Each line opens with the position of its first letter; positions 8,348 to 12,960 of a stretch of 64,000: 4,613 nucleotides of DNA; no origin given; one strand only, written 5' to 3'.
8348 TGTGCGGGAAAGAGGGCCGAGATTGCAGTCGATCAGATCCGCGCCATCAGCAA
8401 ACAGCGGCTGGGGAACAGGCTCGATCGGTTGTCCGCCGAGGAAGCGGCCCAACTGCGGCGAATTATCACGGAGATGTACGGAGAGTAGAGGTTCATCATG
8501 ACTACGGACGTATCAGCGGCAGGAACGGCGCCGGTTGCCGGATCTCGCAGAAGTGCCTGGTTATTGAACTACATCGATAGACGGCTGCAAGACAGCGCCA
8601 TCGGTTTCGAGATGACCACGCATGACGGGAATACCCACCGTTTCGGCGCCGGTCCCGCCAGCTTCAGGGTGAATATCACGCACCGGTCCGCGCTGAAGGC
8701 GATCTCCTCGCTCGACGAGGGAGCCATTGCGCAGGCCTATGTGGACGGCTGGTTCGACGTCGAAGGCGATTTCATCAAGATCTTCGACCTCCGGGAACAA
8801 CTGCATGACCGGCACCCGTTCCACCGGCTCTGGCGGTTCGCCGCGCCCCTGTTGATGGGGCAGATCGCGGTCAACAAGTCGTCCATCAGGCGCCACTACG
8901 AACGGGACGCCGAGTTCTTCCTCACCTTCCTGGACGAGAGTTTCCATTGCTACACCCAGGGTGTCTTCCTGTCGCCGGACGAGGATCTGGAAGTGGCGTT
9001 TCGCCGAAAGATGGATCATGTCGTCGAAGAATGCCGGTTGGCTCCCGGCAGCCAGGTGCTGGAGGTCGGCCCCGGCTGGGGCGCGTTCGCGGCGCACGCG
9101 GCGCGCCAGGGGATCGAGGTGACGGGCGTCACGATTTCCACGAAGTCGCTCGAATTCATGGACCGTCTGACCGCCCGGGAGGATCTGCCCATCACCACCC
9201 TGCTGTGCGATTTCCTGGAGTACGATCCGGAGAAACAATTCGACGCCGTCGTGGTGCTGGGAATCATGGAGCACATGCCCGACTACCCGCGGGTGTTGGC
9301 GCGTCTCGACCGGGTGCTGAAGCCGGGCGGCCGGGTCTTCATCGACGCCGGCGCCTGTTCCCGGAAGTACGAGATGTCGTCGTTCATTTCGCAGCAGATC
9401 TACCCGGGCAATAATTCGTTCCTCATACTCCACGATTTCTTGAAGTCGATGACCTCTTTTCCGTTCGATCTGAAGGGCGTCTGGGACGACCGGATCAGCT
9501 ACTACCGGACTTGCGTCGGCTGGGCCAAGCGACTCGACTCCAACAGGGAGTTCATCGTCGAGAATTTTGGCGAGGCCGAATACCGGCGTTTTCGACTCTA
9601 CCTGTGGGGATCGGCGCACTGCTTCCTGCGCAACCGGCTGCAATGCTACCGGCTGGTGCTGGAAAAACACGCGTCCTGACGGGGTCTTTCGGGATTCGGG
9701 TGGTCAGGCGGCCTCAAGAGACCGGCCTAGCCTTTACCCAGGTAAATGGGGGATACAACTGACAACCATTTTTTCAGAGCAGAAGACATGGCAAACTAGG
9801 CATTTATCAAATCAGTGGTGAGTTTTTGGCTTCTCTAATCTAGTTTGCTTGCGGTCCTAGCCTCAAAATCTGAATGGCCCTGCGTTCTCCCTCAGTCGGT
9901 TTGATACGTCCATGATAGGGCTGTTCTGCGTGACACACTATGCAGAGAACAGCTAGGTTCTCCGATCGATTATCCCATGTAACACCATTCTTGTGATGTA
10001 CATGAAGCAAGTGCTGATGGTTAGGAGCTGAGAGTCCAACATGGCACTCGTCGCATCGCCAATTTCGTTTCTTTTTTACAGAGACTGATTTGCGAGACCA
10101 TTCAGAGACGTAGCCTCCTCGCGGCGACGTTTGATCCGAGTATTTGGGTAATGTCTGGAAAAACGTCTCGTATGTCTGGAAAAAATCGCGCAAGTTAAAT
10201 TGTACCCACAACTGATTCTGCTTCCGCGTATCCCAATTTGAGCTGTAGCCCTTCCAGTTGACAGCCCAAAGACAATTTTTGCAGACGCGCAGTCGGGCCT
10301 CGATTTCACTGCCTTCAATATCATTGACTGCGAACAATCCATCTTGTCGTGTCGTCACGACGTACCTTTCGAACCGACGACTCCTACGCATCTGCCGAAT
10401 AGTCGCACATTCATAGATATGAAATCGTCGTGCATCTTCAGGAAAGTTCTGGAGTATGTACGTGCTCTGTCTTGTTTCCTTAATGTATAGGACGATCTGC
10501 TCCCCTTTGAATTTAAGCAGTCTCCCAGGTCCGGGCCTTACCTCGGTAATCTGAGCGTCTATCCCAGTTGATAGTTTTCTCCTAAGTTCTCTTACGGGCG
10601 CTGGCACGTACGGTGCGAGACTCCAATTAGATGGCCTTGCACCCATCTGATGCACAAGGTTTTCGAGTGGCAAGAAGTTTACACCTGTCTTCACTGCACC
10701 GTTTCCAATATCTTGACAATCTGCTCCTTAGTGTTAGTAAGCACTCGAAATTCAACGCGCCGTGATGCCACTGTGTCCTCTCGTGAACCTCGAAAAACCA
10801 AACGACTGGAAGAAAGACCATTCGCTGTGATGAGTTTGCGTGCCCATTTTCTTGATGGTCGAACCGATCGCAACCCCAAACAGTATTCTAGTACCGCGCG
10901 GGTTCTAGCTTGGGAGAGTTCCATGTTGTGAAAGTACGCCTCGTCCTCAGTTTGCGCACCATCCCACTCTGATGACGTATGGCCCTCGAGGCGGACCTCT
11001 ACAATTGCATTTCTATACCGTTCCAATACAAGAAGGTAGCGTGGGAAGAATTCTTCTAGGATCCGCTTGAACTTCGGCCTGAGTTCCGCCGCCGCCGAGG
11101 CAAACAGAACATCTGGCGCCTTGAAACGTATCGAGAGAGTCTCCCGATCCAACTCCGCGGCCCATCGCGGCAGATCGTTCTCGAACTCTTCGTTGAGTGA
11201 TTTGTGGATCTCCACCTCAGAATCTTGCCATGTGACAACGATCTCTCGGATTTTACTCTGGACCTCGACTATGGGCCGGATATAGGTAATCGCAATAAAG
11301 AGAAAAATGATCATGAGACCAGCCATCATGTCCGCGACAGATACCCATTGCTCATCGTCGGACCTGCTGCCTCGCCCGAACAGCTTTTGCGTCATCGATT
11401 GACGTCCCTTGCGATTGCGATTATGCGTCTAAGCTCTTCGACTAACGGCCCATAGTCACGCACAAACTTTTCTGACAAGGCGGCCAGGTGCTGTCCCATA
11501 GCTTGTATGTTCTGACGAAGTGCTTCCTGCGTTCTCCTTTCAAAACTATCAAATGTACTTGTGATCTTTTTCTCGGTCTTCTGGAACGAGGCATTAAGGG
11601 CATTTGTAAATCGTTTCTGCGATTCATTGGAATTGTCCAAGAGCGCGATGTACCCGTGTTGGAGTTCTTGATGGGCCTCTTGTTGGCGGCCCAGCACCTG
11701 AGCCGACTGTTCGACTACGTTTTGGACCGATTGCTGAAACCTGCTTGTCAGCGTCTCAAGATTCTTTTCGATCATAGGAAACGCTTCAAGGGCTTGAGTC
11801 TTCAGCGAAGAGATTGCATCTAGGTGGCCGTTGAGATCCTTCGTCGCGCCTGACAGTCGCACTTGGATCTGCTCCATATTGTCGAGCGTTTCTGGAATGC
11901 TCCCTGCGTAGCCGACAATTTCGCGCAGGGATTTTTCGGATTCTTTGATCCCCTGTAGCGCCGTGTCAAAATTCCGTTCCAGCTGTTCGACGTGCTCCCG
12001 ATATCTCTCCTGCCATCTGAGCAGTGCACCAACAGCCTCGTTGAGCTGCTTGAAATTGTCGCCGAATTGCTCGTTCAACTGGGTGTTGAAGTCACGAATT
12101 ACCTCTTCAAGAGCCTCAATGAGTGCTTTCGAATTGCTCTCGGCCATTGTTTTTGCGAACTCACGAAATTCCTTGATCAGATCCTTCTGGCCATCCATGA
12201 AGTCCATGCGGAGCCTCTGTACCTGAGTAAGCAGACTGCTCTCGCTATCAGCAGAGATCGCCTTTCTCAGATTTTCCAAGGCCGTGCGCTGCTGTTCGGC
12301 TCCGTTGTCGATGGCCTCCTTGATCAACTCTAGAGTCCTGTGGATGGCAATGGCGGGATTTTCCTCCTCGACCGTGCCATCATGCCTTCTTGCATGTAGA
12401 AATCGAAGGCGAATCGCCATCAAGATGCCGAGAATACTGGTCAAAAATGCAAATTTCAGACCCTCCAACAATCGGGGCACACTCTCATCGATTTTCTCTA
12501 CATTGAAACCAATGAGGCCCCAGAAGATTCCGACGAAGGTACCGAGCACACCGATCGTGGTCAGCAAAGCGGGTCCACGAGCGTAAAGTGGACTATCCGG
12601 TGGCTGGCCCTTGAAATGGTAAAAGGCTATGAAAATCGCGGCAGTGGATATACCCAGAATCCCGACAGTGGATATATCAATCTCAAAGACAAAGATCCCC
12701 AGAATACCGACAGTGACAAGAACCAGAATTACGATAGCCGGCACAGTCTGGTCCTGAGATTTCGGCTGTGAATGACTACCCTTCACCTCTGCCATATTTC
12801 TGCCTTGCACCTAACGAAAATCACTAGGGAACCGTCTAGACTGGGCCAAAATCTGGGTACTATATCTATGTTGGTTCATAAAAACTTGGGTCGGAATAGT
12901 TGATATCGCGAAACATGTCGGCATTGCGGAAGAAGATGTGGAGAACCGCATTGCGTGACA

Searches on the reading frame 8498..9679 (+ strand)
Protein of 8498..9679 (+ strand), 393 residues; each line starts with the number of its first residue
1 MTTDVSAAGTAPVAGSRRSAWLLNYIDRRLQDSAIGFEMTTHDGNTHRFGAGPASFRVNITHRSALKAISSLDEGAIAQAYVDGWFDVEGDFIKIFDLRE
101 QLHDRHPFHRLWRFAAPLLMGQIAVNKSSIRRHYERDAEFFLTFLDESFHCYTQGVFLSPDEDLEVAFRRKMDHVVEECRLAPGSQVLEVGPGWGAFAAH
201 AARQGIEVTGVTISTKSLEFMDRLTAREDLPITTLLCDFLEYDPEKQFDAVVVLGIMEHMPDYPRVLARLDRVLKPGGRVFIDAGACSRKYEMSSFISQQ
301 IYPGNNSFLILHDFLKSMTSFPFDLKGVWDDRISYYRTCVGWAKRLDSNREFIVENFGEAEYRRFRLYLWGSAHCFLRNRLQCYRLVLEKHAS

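Call 82: search_protein_families(library=pfam, proteins=[window:8498-9679:+], max_evalue=0.001)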
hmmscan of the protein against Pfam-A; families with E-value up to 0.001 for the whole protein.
window:8498-9679:+ (393 aa): 9 families
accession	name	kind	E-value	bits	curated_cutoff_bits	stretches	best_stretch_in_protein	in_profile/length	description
PF02353.26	CMAS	-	2.6e-41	142.2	27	1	127-385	7-272/273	Mycolic acid cyclopropane synthetase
PF13649.12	Methyltransf_25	-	2.1e-17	64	27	1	187-278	1-97/97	Methyltransferase domain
PF08241.18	Methyltransf_11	-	2.9e-17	63.5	21.2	1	188-282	1-95/95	Methyltransferase domain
PF08242.18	Methyltransf_12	-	1.1e-13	52.1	30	1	188-280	1-98/98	Methyltransferase domain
PF13489.12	Methyltransf_23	-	5.3e-13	49.5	27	1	170-282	7-116/164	Methyltransferase domain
PF13847.12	Methyltransf_31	-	4.3e-10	39.9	27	1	183-284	3-111/145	Methyltransferase domain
PF25371.1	DUF7884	-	4.8e-05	23.9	27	1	36-96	13-75/90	Domain of unknown function (DUF7884)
PF03848.20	TehB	-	0.0001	22.2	20.4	1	174-284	21-134/193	Tellurite resistance protein TehB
PF01209.24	Ubie_methyltran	-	0.00011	22.1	20.1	1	181-282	45-151/233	ubiE/COQ5 methyltransferase family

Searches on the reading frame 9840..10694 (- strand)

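Call 82: search_protein_families(library=pfam, proteins=[window:9840-10694:-], max_evalue=0.001)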
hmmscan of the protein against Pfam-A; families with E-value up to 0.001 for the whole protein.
window:9840-10694:- (284 aa): 1 family
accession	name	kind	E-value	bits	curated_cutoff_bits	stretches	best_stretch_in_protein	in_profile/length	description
PF13392.12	HNH_3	-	0.00013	22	24.8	1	230-249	19-38/46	HNH endonuclease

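Call 83: search_protein_families(library=padloc, proteins=[window:9840-10694:-], max_evalue=0.001)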
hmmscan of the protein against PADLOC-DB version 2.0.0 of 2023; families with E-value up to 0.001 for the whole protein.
window:9840-10694:- (284 aa): 6 families
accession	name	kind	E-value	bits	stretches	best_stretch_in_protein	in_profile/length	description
PDLC00645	ZorE2|ZorE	-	6.9e-79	263.6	1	1-278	1-274/375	HNH endonuclease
PDLC00642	ZorE2|ZorE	-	5.1e-69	230.8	1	40-278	44-277/283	HNH endonuclease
PDLC00643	ZorE2|ZorE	-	2.3e-60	202.3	1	10-268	14-271/282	HNH endonuclease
PDLC00646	ZorE2|ZorE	-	1.9e-30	104.2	1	1-158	1-156/162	HNH endonuclease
PDLC00644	ZorE2|ZorE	-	4e-26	90.3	1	78-261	72-241/267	HNH endonuclease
PDLC03673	HEase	-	9.8e-06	23.3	1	206-262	82-137/227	homing endonuclease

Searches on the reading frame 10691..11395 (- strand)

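Call 82: search_protein_families(library=pfam, proteins=[window:10691-11395:-], max_evalue=0.001)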
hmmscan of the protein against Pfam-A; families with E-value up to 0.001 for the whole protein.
window:10691-11395:- (234 aa): 1 family
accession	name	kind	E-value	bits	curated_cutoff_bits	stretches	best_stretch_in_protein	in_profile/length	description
PF00691.25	OmpA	-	1.7e-07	31.9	27.2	1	97-199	1-84/98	OmpA family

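Call 83: search_protein_families(library=padloc, proteins=[window:10691-11395:-], max_evalue=0.001)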
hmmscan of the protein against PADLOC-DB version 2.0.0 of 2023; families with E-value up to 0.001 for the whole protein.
window:10691-11395:- (234 aa): 7 families
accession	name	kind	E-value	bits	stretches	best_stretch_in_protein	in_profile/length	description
PDLC00641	ZorB2|ZorB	-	6.7e-90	298.9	1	11-232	11-236/238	MotB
PDLC00609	ZorB1|ZorB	-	2.6e-50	169.1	1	11-233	13-229/232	MotB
PDLC00611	ZorB1|ZorB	-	1.3e-13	49.2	1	8-218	10-213/240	MotB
PDLC00608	ZorB1|ZorB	-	1.1e-12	45.9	1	11-218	12-225/243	MotB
PDLC00610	ZorB1|ZorB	-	4.6e-11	40.8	1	12-224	12-240/254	MotB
PDLC00612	ZorB1|ZorB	-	2.1e-07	28.8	1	59-225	98-273/293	MotB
PDLC00651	ZorB3|ZorB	-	2.4e-07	28.5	1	11-169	10-159/215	MotB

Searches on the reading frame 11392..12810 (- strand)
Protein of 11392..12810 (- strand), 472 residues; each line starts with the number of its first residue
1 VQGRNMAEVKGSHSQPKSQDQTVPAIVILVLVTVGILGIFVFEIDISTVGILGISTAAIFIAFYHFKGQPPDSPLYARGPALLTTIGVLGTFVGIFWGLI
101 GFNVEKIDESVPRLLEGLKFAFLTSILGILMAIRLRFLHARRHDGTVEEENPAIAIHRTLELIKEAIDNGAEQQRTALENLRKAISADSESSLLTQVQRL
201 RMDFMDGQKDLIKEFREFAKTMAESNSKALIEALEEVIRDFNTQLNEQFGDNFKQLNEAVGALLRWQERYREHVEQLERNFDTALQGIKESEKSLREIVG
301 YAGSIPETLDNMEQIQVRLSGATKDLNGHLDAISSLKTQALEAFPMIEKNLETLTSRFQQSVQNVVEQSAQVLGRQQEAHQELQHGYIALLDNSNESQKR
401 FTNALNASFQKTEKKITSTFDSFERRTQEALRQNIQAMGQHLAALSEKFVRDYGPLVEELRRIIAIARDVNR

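Call 82: search_protein_families(library=pfam, proteins=[window:11392-12810:-], max_evalue=0.001)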
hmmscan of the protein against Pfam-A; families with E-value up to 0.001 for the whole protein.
window:11392-12810:- (472 aa): 3 families
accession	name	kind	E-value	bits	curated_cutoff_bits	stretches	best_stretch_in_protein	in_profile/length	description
PF07464.16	ApoLp-III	-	0.00039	21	36.3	0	237-382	3-116/146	Apolipophorin-III precursor (apoLp-III)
PF01442.23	Apolipoprotein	-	0.00053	20.2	90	0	295-454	6-157/190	Apolipoprotein A1/A4/E domain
PF04108.17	ATG17_like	-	0.00077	19.5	43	0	225-462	70-314/355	Autophagy protein ATG17-like domain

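Call 83: search_protein_families(library=padloc, proteins=[window:11392-12810:-], max_evalue=0.001)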
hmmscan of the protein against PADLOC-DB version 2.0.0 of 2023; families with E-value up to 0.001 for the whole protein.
window:11392-12810:- (472 aa): 18 families
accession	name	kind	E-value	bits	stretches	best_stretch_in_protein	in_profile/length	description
PDLC00637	ZorA2|ZorA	-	1.6e-92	308.5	1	60-468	25-417/420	MotA/ExbB/TolQ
PDLC00638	ZorA2|ZorA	-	3.7e-81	271.6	2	72-415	42-396/545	MotA/ExbB/TolQ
PDLC00640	ZorA2|ZorA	-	4.4e-81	271.3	3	209-429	194-418/590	MotA/ExbB/TolQ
PDLC00639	ZorA2|ZorA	-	1e-75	253.5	2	47-432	32-398/494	MotA/ExbB/TolQ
PDLC00636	ZorA2|ZorA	-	4.3e-55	185.4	1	79-466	45-456/461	MotA/ExbB/TolQ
PDLC00635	ZorA2|ZorA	-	6e-36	122.5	2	74-183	44-150/505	MotA/ExbB/TolQ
PDLC00601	ZorA1|ZorA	-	4.7e-14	50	1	75-137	134-202/699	MotA/ExbB/TolQ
PDLC00598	ZorA1|ZorA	-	1.4e-12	44.8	2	80-136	132-192/663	MotA/ExbB/TolQ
PDLC00603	ZorA1|ZorA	-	2.6e-12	44.2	1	68-139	122-196/727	MotA/ExbB/TolQ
PDLC00597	ZorA1|ZorA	-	5.4e-10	36.6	1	80-298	112-326/683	MotA/ExbB/TolQ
PDLC00602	ZorA1|ZorA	-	1.7e-09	35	1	79-134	131-189/648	MotA/ExbB/TolQ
PDLC00599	ZorA1|ZorA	-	1.1e-06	25.6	1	79-135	129-190/631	MotA/ExbB/TolQ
PDLC00648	ZorA3|ZorA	-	8.5e-06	22.8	1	346-461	312-427/692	MotA/ExbB/TolQ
PDLC03842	LeoB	-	9.5e-06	22.7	0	209-368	254-405/568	-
PDLC00647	ZorA3|ZorA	-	6.3e-05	19.6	1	347-462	319-438/780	MotA/ExbB/TolQ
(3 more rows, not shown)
